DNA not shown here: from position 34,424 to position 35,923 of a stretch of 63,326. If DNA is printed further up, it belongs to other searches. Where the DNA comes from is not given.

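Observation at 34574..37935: Degenerate ThrRS paralog without its N-terminal domains, translationally coupled to an unknown 726-aa coiled-coil protein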

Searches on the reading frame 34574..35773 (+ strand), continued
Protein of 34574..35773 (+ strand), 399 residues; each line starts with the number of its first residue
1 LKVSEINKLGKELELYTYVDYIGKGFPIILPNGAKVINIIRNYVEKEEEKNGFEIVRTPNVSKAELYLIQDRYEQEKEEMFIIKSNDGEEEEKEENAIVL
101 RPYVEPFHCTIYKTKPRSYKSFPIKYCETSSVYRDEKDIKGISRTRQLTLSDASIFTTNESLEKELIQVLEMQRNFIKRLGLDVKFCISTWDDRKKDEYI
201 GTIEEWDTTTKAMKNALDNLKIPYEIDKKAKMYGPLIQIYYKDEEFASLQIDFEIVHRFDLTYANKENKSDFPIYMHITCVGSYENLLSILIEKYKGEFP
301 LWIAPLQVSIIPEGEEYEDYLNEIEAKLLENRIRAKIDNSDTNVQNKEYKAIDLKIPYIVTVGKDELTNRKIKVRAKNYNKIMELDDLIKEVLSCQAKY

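Call 65: search_protein_representatives(protein=window:34574-35773:+)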
Query: 399 residues. Proteins with E-value up to 0.001 (for the whole library): 5815; up to 1e-10: 2332; up to 1e-30: 487. The best 150 are listed.
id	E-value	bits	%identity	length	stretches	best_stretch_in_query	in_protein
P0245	1.2e-123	429.8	48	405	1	1-392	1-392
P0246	3.2e-106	372.3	54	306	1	1-303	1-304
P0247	1.7e-80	287.7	40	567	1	4-381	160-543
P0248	6.5e-71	256.1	37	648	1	4-389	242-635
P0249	1.6e-65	238.3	39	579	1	7-376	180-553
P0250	2.1e-65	238.0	37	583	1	8-378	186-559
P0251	2.2e-64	234.6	34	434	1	8-392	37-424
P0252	3.9e-62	227.2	50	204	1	94-293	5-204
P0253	1.3e-60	222.2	33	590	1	7-389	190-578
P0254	1.7e-60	221.9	31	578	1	7-390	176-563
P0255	2.0e-60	221.6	35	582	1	4-382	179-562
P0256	3.5e-60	220.8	35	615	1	8-382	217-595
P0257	7.0e-60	219.8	34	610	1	6-375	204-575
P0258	1.2e-59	219.1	34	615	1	7-382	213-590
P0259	9.1e-59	216.1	34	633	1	7-382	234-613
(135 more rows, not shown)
